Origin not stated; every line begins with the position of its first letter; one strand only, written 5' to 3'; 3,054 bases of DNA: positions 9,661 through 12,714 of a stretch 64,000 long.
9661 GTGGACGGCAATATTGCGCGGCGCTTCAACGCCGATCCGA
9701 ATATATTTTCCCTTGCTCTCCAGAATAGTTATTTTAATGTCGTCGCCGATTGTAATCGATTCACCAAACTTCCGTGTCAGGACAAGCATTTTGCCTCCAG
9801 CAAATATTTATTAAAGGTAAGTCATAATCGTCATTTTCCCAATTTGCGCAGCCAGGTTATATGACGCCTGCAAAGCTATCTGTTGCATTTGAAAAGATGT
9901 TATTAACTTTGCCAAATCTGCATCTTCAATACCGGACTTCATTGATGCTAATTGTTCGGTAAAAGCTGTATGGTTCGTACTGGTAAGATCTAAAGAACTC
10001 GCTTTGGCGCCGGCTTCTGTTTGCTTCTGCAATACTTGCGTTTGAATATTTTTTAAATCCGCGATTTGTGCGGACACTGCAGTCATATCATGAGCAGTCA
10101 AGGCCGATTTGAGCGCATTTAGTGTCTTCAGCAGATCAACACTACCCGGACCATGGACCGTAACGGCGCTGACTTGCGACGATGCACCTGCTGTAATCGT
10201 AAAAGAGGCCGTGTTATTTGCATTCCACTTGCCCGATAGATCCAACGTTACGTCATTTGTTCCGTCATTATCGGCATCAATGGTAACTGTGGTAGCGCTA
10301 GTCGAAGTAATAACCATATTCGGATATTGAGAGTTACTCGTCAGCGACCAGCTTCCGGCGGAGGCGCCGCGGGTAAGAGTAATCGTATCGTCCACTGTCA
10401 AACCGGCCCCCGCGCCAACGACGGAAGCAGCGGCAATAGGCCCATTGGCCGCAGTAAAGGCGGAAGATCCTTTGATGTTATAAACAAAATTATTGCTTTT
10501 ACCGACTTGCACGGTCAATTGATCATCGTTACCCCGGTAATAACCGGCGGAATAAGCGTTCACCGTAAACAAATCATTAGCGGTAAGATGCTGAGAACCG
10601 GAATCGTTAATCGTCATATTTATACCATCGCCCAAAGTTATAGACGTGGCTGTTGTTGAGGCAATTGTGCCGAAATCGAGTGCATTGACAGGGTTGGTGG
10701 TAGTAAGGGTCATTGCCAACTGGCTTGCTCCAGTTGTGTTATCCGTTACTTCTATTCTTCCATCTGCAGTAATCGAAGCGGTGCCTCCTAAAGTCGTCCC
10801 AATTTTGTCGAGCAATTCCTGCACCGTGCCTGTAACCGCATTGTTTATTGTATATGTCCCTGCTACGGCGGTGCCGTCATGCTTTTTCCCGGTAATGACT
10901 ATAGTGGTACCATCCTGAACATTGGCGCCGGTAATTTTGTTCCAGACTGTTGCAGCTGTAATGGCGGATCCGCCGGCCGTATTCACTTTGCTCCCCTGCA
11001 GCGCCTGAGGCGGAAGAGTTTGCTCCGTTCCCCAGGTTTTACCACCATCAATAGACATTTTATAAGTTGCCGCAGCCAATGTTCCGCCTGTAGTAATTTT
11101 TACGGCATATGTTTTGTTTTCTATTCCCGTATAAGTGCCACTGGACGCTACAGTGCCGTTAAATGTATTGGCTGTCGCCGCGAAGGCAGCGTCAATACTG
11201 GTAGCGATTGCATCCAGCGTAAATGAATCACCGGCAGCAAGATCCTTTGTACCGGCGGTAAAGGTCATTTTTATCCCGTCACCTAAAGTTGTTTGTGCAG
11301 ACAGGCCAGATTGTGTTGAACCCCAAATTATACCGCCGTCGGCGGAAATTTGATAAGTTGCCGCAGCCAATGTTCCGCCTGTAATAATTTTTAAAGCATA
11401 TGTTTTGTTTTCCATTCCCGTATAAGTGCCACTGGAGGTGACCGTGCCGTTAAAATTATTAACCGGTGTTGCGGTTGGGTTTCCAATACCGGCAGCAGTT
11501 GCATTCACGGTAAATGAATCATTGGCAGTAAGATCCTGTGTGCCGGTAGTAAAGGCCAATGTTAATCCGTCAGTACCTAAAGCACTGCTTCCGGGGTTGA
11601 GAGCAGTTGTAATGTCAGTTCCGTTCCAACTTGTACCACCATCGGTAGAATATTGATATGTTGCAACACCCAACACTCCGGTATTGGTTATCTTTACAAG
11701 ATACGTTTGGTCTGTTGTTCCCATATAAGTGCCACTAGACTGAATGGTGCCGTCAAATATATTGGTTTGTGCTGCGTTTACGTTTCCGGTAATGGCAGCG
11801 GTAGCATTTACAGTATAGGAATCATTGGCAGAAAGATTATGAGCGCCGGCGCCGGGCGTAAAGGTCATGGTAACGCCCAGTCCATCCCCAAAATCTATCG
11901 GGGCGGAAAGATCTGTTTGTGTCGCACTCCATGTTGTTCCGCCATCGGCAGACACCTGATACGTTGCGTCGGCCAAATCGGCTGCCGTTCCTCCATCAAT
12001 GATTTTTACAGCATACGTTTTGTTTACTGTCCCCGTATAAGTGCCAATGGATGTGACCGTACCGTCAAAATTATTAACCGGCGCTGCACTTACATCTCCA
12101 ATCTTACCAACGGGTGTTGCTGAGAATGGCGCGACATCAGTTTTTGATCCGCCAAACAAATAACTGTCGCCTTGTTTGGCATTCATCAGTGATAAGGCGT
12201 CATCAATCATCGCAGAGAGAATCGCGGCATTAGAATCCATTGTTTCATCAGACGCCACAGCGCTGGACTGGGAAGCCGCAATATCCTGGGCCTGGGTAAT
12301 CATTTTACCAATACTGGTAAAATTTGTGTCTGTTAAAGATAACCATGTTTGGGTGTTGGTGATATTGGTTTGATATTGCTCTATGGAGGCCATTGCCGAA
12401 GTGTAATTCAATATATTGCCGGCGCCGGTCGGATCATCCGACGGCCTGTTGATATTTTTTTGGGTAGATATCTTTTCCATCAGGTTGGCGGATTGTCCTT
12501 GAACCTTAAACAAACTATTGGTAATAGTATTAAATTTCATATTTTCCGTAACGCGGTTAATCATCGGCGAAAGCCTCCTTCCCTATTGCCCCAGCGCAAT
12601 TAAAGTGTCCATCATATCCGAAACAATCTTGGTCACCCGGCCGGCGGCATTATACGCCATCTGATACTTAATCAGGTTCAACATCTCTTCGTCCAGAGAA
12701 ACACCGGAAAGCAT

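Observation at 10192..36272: One ~64-aa module shared by the variable regions of the hook (FlgE), HAP1 (FlgK) and HAP3 (FlgL)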

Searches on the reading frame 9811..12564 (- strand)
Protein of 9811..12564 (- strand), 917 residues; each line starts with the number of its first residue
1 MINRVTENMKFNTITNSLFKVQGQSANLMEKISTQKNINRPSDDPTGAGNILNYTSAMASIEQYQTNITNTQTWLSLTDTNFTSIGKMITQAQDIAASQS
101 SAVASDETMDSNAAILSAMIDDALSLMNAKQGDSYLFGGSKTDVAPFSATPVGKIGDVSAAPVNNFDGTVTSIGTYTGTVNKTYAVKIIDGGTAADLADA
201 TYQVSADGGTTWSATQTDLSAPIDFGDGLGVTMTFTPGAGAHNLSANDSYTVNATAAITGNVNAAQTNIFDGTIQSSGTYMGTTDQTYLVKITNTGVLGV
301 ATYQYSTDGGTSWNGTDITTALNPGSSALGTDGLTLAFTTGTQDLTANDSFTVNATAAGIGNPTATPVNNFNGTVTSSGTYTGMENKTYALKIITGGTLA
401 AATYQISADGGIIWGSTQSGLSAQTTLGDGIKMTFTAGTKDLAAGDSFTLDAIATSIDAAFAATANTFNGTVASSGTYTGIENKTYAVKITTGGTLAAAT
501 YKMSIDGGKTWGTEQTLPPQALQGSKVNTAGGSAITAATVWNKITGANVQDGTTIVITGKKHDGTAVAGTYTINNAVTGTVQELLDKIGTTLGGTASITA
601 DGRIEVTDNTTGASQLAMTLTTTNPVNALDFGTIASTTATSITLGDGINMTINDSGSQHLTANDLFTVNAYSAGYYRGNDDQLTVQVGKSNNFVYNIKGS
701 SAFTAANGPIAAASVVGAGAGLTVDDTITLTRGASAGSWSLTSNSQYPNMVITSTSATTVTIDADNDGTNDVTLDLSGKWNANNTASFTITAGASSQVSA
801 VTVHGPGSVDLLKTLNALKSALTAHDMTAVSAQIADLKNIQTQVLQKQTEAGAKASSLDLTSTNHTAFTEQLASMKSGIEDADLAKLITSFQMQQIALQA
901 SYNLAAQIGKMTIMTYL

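Call 9: search_protein_families(library=pfam, proteins=[window:9811-12564:-], max_evalue=1)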
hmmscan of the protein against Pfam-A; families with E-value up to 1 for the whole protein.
window:9811-12564:- (917 aa): 5 families
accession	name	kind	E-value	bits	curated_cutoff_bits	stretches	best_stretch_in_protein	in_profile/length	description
PF00669.25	Flagellin_N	-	3.4e-07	30.8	26.6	1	7-142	3-139/139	Bacterial flagellin N-terminal helical region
PF00700.27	Flagellin_C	-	1.6e-05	25.5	23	1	841-917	8-86/86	Bacterial flagellin C-terminal helical region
PF02012.26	BNR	-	3e-05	23.8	27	1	203-213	1-11/12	BNR/Asp-box repeat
PF17165.9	DUF5121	-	0.066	14.1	23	0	467-515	22-70/120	Domain of unknown function (DUF5121)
PF21471.3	Reelin_subrepeat-B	-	0.12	12.6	27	0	304-317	63-76/127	Reelin subrepeat B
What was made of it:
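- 9811..12564 (-): flgL, hook-associated protein 3 (917 aa), host of the L-type module. Pfam Flagellin_N and Flagellin_C (call 9).
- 10465..12102 (-): Block of four Asp-box-containing units of about 100 aa in FlgL (aa 155-700). This is a second, unrelated outer-domain family. The fourth unit is split by an insert of about 110 aa. Pfam reports a BNR/Asp-box at aa 203-213 (call 9).
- On Hook-associated protein 3, FlgL: PF00669 and PF00700 match (call 9).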

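Call 62: list_cluster_members(proteins=[P0001, P0172, window:9811-12561:-])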
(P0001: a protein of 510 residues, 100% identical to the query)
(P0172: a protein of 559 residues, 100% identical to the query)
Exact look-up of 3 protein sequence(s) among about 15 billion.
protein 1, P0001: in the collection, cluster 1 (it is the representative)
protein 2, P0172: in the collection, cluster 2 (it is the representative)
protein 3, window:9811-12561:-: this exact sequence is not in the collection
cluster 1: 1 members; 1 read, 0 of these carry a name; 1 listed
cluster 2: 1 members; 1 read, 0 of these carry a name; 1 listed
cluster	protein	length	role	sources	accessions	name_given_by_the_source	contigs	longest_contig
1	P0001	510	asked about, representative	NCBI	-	-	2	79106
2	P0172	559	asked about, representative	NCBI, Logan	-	-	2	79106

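Call 86: search_protein_families(library=ncbifam, proteins=[window:9811-12564:-], max_evalue=0.00001)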
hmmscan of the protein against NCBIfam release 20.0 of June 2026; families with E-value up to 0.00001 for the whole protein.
window:9811-12564:- (917 aa): 6 families
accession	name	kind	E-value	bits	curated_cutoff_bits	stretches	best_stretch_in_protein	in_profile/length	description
TIGR02550.1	flagell_flgL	equivalog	4.4e-56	190.9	127.2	2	4-288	1-251/387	flagellar hook-associated protein FlgL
NF005187.0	PRK06663.1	equivalog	2.9e-28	98.8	337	2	2-159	1-158/419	flagellar hook-associated protein 3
NF009361.0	PRK12717.1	equivalog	4.7e-26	91.4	407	2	8-151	6-150/524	flagellar hook-associated protein 3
NF005980.0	PRK08073.1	equivalog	4.4e-22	78.7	291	1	4-151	2-149/287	flagellar hook-associated protein 3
NF006265.0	PRK08412.1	equivalog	1.8e-12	46.2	749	1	4-149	2-147/827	flagellar hook-associated protein FlgL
NF006489.0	PRK08913.1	equivalog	4.7e-12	45.9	217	2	47-198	47-147/303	flagellin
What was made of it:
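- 9811..12564 (-): TIGR02550 at 190.9 bits against a cut-off of 127.2 (call 86).
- On Hook-associated protein 3, FlgL: TIGR02550 scores 190.9 bits against a cut-off of 127.2 (call 86).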
